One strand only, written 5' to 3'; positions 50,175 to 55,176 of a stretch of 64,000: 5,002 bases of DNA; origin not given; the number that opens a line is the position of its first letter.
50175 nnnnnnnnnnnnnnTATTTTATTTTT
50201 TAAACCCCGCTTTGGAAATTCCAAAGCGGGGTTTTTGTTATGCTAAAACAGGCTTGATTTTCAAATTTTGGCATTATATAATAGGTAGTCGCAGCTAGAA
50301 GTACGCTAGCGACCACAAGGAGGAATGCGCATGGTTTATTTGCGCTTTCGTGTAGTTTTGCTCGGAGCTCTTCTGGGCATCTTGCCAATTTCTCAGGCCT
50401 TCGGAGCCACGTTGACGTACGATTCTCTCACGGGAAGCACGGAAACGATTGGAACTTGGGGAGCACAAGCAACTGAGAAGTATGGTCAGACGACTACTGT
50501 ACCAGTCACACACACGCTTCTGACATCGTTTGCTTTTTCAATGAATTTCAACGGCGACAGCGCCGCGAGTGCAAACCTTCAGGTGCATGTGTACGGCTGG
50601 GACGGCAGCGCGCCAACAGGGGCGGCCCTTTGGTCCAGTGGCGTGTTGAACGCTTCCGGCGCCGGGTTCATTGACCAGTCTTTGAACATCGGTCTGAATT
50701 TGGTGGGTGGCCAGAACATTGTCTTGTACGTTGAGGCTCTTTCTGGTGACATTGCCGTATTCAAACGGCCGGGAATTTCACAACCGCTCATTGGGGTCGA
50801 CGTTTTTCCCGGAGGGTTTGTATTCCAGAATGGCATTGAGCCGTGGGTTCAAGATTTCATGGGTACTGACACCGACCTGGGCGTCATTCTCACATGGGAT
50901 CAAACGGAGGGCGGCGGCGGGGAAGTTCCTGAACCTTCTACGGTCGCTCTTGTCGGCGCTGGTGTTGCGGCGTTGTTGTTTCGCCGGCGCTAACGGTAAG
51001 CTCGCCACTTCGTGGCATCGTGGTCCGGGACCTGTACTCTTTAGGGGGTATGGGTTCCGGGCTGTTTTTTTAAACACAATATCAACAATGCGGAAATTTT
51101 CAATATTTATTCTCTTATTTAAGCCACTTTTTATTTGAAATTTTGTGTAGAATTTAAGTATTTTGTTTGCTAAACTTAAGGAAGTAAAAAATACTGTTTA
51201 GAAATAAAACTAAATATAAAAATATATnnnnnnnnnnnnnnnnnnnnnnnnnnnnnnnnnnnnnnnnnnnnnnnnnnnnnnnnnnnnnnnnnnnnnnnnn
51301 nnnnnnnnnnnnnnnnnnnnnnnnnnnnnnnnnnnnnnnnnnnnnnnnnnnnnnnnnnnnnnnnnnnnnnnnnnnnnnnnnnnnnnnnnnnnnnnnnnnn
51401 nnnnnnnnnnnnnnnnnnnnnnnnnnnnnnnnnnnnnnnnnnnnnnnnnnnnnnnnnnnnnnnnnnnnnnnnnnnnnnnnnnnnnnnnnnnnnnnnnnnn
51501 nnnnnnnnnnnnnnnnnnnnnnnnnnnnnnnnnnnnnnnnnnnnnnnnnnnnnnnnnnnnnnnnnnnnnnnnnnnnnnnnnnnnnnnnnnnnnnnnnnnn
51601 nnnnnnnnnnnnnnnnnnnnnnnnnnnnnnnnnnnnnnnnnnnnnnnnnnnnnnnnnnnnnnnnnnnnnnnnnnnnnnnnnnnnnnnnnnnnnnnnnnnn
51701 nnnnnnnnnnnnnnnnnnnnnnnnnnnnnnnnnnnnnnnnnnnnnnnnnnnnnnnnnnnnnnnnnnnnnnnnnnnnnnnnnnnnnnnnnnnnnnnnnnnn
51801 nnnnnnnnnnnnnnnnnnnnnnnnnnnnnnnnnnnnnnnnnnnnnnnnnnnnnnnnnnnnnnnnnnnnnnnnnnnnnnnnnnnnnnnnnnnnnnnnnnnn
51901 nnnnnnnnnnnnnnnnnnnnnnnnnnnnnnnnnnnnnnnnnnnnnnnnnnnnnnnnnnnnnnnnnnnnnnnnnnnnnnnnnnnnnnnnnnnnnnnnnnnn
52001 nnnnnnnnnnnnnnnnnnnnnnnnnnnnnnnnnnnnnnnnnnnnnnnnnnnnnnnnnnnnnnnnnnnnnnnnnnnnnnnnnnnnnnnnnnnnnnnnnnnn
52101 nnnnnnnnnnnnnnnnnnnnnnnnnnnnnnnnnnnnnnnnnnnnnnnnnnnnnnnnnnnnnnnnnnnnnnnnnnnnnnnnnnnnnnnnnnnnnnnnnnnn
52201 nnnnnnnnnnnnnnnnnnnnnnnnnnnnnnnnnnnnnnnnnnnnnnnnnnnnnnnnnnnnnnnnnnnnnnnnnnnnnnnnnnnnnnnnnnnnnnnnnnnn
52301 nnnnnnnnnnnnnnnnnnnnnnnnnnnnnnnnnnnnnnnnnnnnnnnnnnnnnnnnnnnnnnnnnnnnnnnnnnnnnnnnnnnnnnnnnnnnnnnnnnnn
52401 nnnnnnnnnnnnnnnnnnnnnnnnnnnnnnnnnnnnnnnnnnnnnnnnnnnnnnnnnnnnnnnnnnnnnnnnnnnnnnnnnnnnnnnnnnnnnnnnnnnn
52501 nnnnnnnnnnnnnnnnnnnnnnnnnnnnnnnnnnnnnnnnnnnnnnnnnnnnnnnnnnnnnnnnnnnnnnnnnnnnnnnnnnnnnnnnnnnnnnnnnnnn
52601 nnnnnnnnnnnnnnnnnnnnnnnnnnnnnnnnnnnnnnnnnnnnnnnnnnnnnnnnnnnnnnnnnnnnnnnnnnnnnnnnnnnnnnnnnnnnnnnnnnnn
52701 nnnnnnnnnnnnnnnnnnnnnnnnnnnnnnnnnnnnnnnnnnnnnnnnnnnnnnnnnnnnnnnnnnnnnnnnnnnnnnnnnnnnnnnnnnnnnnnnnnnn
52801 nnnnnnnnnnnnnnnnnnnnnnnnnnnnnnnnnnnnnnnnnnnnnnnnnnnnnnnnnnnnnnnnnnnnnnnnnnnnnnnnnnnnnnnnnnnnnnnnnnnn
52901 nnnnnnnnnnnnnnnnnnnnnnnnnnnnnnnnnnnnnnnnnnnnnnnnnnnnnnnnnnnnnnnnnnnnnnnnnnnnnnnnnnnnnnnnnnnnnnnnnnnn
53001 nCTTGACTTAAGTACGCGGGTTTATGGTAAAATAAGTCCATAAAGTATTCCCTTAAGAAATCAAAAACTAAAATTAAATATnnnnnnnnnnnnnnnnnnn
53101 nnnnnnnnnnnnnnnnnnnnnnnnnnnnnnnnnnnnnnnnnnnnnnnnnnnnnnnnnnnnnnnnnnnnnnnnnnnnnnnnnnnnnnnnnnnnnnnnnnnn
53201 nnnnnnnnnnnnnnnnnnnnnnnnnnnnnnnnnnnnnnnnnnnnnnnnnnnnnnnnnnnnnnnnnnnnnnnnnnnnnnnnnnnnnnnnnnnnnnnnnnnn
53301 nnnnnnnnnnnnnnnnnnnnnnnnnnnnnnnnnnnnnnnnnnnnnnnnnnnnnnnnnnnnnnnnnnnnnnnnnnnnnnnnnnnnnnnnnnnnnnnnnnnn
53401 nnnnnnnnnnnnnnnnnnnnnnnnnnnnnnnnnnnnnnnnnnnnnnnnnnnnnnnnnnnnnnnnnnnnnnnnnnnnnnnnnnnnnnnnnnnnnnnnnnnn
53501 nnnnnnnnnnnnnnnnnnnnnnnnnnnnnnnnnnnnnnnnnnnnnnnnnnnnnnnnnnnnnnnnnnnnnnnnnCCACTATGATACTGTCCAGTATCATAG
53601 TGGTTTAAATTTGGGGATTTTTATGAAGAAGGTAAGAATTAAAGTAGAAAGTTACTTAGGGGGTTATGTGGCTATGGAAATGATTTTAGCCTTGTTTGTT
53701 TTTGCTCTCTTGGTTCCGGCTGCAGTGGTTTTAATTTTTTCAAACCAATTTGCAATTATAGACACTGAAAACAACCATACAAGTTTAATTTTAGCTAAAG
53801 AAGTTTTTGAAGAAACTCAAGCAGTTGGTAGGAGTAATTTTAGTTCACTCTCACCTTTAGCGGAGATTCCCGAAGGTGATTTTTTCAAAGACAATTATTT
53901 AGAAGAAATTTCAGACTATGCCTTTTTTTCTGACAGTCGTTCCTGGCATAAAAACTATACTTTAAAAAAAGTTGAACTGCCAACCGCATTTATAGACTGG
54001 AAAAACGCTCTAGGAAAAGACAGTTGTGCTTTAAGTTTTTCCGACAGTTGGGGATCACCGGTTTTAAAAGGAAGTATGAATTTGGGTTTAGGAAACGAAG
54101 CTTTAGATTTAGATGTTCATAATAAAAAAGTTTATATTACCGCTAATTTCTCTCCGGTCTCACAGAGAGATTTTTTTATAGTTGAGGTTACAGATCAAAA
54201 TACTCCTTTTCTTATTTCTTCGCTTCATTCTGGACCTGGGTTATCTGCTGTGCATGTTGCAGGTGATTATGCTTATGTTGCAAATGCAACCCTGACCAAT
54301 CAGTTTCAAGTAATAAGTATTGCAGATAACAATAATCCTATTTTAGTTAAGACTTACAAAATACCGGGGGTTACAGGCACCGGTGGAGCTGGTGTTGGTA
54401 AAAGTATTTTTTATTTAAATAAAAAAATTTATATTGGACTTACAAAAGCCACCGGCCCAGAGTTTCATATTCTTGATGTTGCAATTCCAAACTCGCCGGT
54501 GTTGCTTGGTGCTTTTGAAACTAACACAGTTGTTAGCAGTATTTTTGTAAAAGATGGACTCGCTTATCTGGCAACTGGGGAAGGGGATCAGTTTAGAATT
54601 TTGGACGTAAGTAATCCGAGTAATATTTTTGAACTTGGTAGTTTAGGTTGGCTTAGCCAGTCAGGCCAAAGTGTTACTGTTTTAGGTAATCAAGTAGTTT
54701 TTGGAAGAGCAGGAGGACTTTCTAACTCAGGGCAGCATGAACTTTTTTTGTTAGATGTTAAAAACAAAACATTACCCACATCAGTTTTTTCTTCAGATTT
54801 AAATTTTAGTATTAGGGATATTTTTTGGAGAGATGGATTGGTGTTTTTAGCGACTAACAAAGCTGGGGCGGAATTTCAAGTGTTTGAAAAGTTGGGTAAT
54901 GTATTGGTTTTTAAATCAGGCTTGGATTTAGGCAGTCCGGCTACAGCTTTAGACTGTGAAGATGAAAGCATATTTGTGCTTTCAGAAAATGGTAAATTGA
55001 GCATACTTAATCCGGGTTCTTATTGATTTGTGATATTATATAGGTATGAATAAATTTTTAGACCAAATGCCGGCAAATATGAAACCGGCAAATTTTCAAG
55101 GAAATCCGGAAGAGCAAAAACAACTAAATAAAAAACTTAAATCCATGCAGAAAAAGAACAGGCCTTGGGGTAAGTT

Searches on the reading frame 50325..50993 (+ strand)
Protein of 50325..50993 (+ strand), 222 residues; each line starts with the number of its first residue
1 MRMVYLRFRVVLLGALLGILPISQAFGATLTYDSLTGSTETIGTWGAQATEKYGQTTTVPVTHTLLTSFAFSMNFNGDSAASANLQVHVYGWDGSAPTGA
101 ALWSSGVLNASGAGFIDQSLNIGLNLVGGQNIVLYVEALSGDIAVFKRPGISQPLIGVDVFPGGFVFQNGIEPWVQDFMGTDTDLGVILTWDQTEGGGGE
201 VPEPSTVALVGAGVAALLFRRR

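Call 26: search_protein_families(library=pfam, proteins=[window:50325-50993:+], max_evalue=0.01)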
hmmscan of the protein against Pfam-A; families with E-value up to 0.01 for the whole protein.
window:50325-50993:+ (222 aa): 1 family
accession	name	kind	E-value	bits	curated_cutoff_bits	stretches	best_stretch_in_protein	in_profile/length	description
PF07589.16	PEP-CTERM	-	9.8e-07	29.1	20.7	1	201-222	2-24/24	PEP-CTERM motif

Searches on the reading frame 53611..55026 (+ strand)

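Call 56: search_protein_families(library=pfam, proteins=[window:53611-55026:+], max_evalue=0.001)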
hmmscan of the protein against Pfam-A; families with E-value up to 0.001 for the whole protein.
window:53611-55026:+ (471 aa): 1 family
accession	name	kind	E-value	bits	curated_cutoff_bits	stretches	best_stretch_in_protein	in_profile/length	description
PF08309.17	LVIVD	-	1.4e-10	40.7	20.2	0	309-344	5-39/42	LVIVD repeat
